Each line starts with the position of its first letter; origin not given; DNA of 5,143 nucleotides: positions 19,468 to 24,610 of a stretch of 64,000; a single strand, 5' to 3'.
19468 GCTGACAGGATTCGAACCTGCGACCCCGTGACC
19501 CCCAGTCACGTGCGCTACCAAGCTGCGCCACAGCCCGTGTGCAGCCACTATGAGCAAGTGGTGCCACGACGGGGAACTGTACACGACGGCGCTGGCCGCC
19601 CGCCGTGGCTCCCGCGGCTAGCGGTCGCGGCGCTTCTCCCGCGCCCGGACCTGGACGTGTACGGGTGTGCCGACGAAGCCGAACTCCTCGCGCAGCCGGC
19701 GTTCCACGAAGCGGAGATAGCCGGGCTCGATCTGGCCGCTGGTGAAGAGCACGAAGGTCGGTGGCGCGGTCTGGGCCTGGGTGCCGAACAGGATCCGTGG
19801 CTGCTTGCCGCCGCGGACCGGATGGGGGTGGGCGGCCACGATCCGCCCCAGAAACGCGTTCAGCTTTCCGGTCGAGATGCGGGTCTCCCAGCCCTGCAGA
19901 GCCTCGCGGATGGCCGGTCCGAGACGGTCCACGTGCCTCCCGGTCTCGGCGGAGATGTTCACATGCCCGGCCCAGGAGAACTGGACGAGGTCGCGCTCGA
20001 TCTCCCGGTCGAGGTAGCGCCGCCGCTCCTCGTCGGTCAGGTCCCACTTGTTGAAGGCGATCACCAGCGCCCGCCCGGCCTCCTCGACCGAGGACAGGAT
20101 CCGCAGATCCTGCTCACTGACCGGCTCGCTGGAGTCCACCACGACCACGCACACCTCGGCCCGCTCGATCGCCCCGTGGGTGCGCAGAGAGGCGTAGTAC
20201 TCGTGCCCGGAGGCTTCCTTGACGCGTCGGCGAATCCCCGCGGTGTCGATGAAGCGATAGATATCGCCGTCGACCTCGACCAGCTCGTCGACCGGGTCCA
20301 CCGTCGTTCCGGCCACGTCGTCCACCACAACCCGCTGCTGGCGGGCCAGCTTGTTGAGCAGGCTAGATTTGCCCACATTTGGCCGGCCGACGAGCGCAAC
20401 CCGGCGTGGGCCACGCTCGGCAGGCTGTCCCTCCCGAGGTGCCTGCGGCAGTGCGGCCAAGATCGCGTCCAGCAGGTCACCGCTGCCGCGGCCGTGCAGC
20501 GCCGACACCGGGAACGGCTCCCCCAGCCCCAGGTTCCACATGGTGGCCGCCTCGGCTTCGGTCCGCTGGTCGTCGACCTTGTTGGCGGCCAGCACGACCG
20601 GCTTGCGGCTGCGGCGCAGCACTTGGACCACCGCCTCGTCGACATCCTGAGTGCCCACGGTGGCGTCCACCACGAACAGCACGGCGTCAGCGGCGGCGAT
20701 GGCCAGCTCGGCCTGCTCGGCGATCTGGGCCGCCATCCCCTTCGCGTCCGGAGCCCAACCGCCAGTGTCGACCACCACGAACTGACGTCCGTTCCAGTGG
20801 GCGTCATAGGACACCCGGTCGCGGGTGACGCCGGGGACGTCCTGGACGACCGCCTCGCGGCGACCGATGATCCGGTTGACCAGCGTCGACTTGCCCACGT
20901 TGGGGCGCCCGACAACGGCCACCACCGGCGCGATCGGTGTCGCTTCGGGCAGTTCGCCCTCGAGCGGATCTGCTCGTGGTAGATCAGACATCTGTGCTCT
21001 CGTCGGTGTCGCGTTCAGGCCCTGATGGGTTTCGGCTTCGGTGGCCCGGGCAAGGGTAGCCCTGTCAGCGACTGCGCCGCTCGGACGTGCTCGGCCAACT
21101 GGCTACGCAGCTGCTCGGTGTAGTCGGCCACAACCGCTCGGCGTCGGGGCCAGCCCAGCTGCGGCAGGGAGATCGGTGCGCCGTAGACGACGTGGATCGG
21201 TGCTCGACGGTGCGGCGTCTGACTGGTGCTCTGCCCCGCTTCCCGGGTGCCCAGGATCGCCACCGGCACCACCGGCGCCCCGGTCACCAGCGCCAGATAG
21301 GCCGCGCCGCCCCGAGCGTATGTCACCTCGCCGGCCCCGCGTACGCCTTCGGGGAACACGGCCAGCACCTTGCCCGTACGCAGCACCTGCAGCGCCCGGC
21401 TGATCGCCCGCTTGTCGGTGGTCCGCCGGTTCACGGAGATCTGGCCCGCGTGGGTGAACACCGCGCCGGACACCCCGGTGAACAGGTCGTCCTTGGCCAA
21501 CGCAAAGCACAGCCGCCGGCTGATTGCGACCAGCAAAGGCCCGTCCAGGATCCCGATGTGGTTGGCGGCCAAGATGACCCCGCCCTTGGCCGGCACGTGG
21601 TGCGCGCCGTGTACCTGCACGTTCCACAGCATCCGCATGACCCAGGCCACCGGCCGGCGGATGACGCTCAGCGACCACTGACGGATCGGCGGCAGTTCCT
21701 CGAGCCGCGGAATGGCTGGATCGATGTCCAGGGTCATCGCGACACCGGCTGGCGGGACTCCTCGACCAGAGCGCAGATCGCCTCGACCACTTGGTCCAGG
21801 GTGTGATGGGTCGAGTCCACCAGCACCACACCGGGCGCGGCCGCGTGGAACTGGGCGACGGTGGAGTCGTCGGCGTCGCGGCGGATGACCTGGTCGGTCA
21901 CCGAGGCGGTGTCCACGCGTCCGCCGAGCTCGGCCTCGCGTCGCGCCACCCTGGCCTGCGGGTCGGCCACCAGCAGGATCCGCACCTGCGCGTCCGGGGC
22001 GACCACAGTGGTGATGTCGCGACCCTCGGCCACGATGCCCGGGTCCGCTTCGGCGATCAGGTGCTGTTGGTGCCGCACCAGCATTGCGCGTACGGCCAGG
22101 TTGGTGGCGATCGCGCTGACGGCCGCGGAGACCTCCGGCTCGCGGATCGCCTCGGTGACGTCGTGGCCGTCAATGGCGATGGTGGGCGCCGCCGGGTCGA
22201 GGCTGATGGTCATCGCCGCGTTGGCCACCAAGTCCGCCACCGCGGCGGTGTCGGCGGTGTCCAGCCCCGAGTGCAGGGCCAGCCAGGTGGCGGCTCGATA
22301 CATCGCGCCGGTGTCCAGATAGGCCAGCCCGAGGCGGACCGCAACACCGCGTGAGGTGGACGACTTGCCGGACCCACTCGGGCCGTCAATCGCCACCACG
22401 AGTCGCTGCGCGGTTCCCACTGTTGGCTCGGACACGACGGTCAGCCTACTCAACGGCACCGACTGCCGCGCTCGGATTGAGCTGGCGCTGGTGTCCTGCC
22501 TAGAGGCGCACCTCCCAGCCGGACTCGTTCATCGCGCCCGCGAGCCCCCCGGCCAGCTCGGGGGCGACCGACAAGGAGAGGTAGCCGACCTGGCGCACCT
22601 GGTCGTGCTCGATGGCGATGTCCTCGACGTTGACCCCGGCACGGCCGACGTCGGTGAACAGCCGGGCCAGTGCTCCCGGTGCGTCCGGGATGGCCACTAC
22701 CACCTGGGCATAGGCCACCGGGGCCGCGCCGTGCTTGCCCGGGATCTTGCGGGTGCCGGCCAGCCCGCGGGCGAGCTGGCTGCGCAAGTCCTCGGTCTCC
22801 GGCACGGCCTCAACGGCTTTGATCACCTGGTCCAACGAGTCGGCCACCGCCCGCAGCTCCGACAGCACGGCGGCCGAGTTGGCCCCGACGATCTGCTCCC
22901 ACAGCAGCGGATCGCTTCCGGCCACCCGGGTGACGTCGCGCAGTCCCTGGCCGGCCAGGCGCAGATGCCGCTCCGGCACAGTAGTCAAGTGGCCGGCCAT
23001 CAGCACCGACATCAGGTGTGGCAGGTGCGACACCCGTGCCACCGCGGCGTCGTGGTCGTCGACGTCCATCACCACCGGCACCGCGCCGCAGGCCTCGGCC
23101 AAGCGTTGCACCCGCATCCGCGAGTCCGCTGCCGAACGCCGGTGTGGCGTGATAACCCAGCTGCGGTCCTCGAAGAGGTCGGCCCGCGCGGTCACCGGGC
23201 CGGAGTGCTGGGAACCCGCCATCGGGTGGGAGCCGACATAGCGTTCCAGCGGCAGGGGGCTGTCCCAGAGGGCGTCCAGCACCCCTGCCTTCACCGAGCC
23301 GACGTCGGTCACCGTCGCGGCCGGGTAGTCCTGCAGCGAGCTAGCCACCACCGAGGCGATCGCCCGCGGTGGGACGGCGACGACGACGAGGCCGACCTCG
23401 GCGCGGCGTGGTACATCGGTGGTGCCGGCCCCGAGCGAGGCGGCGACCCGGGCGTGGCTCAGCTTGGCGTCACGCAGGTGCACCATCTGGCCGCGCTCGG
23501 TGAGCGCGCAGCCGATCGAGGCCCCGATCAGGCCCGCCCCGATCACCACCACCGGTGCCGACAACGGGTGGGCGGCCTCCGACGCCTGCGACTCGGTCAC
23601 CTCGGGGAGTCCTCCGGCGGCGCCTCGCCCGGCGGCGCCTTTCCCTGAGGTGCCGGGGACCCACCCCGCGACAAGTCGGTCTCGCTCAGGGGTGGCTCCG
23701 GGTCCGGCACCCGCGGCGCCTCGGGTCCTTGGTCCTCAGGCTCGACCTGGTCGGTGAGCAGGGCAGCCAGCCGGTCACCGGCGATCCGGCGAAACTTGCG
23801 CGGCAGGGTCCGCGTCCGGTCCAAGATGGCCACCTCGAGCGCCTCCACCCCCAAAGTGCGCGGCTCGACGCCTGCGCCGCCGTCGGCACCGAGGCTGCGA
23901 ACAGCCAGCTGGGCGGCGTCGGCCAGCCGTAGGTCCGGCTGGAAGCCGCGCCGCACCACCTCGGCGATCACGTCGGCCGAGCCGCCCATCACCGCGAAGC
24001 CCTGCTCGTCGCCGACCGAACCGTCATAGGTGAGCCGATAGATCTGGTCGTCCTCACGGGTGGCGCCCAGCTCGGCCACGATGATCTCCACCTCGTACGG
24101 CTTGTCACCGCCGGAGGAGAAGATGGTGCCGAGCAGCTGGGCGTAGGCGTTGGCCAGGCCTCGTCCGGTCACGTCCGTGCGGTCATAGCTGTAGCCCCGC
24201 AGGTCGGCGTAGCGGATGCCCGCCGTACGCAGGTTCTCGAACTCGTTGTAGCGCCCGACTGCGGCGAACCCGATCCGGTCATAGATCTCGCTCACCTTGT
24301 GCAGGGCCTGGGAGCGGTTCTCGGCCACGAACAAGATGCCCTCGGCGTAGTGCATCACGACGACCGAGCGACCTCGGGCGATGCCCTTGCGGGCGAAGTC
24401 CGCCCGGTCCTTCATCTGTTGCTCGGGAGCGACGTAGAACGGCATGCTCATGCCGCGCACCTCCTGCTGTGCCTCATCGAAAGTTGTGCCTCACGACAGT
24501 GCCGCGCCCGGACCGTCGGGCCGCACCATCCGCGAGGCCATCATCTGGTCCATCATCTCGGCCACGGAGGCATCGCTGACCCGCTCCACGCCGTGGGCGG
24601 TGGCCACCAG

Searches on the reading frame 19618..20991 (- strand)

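Call 4: search_protein_families(library=pfam, proteins=[window:19618-20991:-], max_evalue=0.01)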
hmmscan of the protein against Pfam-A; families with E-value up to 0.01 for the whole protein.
window:19618-20991:- (457 aa): 35 families (the best 25 are shown)
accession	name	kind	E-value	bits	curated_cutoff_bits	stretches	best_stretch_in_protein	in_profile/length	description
PF01926.29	MMR_HSR1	-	9e-55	184.1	21.9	2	24-138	2-113/113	50S ribosome-binding GTPase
PF02421.24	FeoB_N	-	7.7e-29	100.7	27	2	197-356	2-151/156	Ferrous iron transport protein B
PF14714.11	KH_dom-like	-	7e-25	87.6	27.3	1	371-449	1-81/81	KH-domain-like of EngA bacterial GTPase enzymes, C-terminal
PF00009.33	GTP_EFTU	-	1.3e-21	77.5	26.5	2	24-182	6-187/188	Elongation factor Tu GTP binding domain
PF03193.22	RsgA_GTPase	-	3.4e-13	50.2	30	0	196-227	107-138/174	RsgA GTPase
PF04548.22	AIG1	-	4.5e-12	46.2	27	1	25-127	4-109/212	AIG1 family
PF00350.29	Dynamin_N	-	8.2e-12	45.9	27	0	24-46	1-23/168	Dynamin family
PF00071.28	Ras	-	3.8e-09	36.8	21.6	1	198-356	2-151/162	Ras family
PF13401.12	AAA_22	-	2e-08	35.1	27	1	196-304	6-109/130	AAA domain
PF08477.19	Roc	-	2.7e-08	34.5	27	1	197-317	1-119/119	Ras of Complex, Roc, domain of DAPkinase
PF13191.12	AAA_16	-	4.5e-06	27.7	32.6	0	22-145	25-147/167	AAA ATPase domain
PF13671.12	AAA_33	-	4.7e-06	27.4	27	1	23-141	1-108/143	AAA domain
PF13479.12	AAA_24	-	7.1e-06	26.4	27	0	196-290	3-75/195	AAA domain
PF03266.21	NTPase_1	-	9.2e-06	26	23.9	0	24-78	2-56/168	NTPase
PF01637.24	ATPase_2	-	1.7e-05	25.2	33.2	0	22-134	21-115/225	ATPase domain predominantly from Archaea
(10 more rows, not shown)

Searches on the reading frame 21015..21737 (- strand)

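Call 19: search_protein_families(library=pfam, proteins=[window:21015-21737:-], max_evalue=0.00001)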
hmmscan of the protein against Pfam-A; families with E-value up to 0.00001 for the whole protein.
window:21015-21737:- (240 aa): 1 family
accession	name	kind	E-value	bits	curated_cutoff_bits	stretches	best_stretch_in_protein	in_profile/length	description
PF01553.26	Acyltransferase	-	4.3e-22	78.8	23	1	40-161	2-131/132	Acyltransferase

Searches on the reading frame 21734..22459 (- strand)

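Call 19: search_protein_families(library=pfam, proteins=[window:21734-22459:-], max_evalue=0.00001)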
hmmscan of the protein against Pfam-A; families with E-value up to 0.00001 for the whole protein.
window:21734-22459:- (241 aa): 2 families
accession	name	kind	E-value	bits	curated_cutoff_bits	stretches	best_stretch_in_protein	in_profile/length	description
PF02224.24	Cytidylate_kin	-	2.2e-56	191.4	26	1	22-233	1-210/211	Cytidylate kinase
PF13189.12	Cytidylate_kin2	-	1.5e-06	28.9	28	1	21-199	1-151/176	Cytidylate kinase-like family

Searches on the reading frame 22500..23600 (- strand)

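Call 19: search_protein_families(library=pfam, proteins=[window:22500-23600:-], max_evalue=0.00001)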
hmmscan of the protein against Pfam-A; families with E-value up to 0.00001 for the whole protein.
window:22500-23600:- (366 aa): 2 families
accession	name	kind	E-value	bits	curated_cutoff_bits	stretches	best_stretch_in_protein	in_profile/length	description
PF02153.23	PDH_N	-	5.1e-24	85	26.5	1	30-174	2-151/154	Prephenate dehydrogenase, nucleotide-binding domain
PF20463.3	PDH_C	-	7e-19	68.5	22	1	181-274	3-98/102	Prephenate dehydrogenase, dimerization domain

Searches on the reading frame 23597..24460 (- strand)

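Call 19: search_protein_families(library=pfam, proteins=[window:23597-24460:-], max_evalue=0.00001)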
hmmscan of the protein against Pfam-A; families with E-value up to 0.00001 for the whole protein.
window:23597-24460:- (287 aa): 1 family
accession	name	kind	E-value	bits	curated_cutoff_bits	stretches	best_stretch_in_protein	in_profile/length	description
PF00227.31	Proteasome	-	5.5e-16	59.2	22.4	1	28-190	2-170/189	Proteasome subunit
